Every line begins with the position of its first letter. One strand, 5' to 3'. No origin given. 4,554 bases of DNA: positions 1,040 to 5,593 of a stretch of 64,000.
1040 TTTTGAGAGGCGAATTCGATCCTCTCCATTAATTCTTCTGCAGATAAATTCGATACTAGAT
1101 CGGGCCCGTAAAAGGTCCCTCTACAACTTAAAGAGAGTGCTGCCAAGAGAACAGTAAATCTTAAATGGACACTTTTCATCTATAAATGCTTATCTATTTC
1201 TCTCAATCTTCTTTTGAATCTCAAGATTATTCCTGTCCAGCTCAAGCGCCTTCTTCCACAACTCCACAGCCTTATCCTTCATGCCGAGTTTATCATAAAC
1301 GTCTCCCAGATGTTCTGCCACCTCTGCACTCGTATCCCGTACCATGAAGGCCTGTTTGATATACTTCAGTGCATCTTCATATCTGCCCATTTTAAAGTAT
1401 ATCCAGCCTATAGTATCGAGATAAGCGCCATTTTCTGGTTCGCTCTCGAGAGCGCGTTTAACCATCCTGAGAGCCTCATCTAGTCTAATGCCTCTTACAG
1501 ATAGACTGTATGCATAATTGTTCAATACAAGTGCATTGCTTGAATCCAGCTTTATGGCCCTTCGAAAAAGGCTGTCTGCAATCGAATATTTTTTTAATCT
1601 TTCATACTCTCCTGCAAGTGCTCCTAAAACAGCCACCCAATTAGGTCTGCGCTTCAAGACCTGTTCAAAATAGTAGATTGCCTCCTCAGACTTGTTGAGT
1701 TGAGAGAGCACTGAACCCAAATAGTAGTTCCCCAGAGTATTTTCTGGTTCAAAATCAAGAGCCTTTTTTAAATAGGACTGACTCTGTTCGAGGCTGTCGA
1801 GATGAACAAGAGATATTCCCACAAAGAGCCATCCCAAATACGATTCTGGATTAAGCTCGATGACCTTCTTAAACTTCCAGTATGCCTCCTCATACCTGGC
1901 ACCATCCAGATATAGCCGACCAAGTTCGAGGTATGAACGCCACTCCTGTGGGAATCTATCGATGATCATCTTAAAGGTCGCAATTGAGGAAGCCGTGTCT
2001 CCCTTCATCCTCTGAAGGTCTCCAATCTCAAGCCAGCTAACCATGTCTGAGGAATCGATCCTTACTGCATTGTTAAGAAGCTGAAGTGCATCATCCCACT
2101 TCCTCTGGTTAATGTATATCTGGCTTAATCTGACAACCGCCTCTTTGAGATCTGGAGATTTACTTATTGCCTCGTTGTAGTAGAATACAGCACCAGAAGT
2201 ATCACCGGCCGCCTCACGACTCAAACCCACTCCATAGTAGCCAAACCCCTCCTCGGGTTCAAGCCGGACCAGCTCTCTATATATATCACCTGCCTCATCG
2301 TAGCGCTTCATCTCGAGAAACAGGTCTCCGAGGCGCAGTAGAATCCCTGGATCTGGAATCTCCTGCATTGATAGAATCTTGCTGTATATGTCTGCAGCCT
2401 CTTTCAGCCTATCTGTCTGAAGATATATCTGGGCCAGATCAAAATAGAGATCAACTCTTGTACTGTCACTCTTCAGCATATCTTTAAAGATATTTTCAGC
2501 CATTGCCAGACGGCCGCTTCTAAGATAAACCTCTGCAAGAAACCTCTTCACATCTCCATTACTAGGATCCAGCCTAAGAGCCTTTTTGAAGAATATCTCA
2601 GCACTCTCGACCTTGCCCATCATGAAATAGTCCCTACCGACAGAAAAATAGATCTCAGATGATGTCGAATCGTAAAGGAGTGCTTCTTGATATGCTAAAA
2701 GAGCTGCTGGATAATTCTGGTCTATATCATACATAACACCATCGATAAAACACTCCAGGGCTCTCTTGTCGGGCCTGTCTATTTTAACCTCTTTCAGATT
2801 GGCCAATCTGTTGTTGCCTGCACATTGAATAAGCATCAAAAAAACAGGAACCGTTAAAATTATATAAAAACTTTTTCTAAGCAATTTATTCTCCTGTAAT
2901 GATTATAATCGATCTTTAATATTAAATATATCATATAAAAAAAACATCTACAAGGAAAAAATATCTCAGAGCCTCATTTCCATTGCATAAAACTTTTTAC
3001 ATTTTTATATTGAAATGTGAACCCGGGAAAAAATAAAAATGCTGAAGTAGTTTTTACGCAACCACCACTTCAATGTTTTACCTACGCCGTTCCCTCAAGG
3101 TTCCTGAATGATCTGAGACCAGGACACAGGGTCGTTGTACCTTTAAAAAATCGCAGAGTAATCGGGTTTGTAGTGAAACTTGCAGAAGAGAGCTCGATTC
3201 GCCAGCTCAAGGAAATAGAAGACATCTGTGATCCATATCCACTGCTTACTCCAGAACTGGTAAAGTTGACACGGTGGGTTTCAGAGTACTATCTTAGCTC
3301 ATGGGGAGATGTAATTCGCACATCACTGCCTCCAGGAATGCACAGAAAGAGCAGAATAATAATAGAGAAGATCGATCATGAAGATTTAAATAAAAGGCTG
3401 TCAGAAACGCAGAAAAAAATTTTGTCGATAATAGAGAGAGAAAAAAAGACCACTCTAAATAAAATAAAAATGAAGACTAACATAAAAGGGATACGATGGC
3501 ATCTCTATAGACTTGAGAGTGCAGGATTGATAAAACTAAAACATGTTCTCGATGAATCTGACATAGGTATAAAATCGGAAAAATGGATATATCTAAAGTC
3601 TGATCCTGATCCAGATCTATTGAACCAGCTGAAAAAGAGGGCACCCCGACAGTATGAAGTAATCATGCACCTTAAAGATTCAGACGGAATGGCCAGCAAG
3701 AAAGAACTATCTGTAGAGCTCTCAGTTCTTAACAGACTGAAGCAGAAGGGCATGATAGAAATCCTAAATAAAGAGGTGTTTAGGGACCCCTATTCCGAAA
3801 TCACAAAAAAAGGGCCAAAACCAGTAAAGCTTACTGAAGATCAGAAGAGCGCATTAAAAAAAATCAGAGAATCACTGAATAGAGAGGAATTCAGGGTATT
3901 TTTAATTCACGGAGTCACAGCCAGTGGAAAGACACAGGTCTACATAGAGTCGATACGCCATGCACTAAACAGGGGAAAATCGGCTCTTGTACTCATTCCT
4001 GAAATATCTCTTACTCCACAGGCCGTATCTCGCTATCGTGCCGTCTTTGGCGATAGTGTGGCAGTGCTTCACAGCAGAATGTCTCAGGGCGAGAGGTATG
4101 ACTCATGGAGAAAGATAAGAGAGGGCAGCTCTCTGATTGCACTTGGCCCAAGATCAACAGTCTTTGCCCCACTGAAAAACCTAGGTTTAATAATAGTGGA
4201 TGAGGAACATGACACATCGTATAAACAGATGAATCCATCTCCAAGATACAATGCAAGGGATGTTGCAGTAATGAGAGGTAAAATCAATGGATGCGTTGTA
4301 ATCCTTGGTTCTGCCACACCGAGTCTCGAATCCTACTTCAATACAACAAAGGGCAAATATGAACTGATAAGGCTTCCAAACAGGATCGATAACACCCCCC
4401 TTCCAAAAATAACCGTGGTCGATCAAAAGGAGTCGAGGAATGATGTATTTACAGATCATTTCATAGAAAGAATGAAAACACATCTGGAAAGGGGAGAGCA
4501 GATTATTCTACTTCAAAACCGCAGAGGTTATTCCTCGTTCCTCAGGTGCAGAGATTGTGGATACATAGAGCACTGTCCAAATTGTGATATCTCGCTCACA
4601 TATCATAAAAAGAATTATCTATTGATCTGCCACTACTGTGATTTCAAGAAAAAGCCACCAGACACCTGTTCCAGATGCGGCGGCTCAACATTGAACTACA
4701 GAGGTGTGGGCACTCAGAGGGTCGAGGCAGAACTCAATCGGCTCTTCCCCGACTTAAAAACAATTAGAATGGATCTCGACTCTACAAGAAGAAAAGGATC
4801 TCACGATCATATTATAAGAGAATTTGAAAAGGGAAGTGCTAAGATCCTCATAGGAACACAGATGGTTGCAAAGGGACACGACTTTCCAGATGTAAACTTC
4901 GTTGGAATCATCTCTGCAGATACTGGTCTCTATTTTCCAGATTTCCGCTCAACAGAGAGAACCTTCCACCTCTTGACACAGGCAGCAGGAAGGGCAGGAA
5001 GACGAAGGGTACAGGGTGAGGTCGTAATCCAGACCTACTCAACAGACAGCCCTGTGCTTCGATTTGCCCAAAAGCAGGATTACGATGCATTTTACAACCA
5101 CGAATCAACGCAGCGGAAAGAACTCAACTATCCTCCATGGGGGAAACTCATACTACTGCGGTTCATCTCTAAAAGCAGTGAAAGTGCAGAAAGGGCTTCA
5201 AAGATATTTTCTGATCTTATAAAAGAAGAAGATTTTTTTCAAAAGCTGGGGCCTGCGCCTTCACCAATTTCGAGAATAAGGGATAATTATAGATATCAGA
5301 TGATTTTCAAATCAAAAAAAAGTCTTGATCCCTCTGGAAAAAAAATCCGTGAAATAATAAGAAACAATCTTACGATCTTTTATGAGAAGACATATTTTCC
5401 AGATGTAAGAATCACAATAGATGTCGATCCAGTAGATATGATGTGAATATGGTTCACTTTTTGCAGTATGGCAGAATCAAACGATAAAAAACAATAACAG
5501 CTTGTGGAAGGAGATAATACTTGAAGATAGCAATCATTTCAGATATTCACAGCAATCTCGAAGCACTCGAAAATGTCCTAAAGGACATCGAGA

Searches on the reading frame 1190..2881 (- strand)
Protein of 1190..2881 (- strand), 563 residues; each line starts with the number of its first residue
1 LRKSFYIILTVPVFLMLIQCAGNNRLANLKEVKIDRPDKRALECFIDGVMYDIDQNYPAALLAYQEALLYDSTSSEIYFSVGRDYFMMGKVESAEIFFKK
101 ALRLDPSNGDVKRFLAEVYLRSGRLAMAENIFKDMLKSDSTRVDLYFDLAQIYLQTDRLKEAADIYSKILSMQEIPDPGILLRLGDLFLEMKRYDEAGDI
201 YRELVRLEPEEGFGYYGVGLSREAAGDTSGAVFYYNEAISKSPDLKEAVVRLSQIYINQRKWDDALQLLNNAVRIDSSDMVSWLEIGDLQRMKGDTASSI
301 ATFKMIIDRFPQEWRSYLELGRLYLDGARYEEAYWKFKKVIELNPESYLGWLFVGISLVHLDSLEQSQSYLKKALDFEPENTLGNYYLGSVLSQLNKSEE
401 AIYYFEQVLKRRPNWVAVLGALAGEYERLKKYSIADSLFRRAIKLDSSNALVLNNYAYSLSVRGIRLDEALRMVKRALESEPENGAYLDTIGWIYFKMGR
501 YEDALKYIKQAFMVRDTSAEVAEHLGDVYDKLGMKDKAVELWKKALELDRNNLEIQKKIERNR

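Call 48: search_protein_families(library=ncbifam, proteins=[window:1190-2881:-], max_evalue=1e-10)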
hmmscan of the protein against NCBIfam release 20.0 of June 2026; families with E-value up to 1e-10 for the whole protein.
window:1190-2881:- (563 aa): 24 families
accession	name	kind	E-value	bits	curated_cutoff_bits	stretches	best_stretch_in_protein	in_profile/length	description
TIGR02917.1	PEP_TPR_lipo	equivalog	2.3e-61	207.8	312.2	2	226-545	581-897/899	XrtA/PEP-CTERM system TPR-repeat protein PrsT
NF040959.1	MamA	equivalog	1.3e-48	165.2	200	3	286-446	43-203/204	magnetosome protein MamA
TIGR02521.1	type_IV_pilW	equivalog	1.2e-39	136.3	154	0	115-281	37-204/234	type IV pilus biogenesis/stability protein PilW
NF033920.0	C39_PA2778_fam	equivalog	3.5e-28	98.7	150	0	293-378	169-254/255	PA2778 family cysteine peptidase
TIGR02552.1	LcrH_SycD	equivalog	5.7e-27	94.1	104.8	0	121-203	30-111/136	SycD/LcrH family type III secretion system chaperone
NF033762.1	social_mot_Tgl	equivalog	3.2e-26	92.2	225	0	231-366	85-222/252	social motility TPR repeat lipoprotein Tgl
TIGR00540.1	TPR_hemY_coli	hypoth_equivalog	5.4e-24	84.7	142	0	417-545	262-385/385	heme biosynthesis-associated TPR protein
NF052415.1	T3SS_chap_SctY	equivalog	6.4e-23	81.3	70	0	85-172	16-106/106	type III secretion apparatus assembly chaperone SctY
NF008757.0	PRK11788.1-5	equivalog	3.8e-21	75.7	363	0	234-416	129-316/388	lipopolysaccharide assembly protein LapB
NF047371.1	FlcA_CTERM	equivalog_domain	8.5e-20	70.8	300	0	68-208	115-260/646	periplasmic flagellar collar protein FlcA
NF008756.0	PRK11788.1-4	equivalog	7.1e-19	68.1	474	0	239-346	133-246/389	lipopolysaccharide assembly protein LapB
TIGR00990.1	3a0801s09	subfamily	6.3e-18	64.7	757.25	0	206-407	359-567/615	mitochondrial import receptor subunit TOM70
NF052312.1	T9SS_PorW_SprE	equivalog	2e-17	63.1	250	0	27-210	165-360/716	type IX secretion system periplasmic lipoprotein PorW/SprE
NF033758.1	gliding_GltE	equivalog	6.1e-17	61.7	225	0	216-376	90-250/411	adventurous gliding motility TPR repeat lipoprotein GltE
TIGR02795.1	tol_pal_ybgF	equivalog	9.6e-16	58.5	90.1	0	118-206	11-104/119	tol-pal system protein YbgF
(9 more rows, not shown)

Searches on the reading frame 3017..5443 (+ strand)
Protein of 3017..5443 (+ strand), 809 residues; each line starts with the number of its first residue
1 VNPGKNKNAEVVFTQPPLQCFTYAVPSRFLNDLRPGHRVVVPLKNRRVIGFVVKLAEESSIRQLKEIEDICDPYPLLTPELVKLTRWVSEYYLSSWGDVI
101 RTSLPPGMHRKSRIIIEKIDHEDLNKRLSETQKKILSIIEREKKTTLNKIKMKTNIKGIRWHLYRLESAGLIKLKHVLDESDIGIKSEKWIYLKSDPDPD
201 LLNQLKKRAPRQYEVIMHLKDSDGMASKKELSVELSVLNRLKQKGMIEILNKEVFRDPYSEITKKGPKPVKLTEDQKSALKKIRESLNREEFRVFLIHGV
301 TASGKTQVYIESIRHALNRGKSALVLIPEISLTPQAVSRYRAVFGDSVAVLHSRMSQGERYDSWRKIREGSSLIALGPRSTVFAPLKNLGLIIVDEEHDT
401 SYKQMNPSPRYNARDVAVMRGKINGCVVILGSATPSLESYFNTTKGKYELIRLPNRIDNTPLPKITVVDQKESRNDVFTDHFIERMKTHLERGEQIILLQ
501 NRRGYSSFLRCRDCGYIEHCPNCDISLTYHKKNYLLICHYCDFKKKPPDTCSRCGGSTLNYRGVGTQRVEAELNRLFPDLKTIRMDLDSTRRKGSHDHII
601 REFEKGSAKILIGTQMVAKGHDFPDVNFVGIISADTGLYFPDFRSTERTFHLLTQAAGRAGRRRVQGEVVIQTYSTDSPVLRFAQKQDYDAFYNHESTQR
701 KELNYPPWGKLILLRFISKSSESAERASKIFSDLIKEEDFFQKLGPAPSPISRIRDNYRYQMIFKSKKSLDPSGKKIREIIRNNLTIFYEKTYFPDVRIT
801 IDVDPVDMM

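Call 48: search_protein_families(library=ncbifam, proteins=[window:3017-5443:+], max_evalue=1e-10)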
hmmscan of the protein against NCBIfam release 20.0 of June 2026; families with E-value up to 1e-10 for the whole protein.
window:3017-5443:+ (809 aa): 19 families
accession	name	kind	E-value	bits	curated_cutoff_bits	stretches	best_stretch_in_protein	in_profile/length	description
NF004066.1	PRK05580.1-3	equivalog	6.1e-260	864.8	813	1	19-808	14-788/788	primosomal protein N'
NF004068.0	PRK05580.1-5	equivalog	4.5e-199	663.3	1249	1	19-809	18-795/795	primosomal protein N'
NF004067.0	PRK05580.1-4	equivalog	1.3e-196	655.2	763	2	206-808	133-736/737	primosomal protein N'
TIGR00595.1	priA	equivalog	1.3e-187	624.4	230.35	1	296-806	1-509/509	replication restart helicase PriA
NF004065.0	PRK05580.1-1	equivalog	1.5e-183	611.9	858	2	186-807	111-730/731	primosomal protein N'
NF004070.0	PRK05580.2-2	equivalog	6.8e-178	593.1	921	2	207-808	131-728/729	primosomal protein N'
NF004071.0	PRK05580.2-3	equivalog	8.5e-149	496.7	1105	2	232-807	164-733/735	primosomal protein N'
NF004069.0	PRK05580.2-1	equivalog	1.3e-138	463.1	767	1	263-808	103-611/612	primosomal protein N'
NF004072.0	PRK05580.2-4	equivalog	1.1e-134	450.1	1030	2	270-806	120-645/648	primosomal protein N'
NF011453.0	PRK14873.1-3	equivalog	1.3e-56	192.1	812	2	310-758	189-613/653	primosome assembly protein PriA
NF011452.0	PRK14873.1-2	equivalog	1.9e-48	165.2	980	2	311-712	217-612/708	primosomal protein N'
NF011454.0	PRK14873.1-4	equivalog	2.1e-35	122.2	951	1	310-707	162-555/651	primosomal protein N'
NF011455.0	PRK14873.1-5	equivalog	5.9e-35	120.7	969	1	318-712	187-582/675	primosomal protein N'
TIGR00643.1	recG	equivalog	3e-18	65.9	659.4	1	268-497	232-452/629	ATP-dependent DNA helicase RecG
NF008165.0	PRK10917.1-3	equivalog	2.2e-15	56.2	711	1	261-399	256-397/692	ATP-dependent DNA helicase RecG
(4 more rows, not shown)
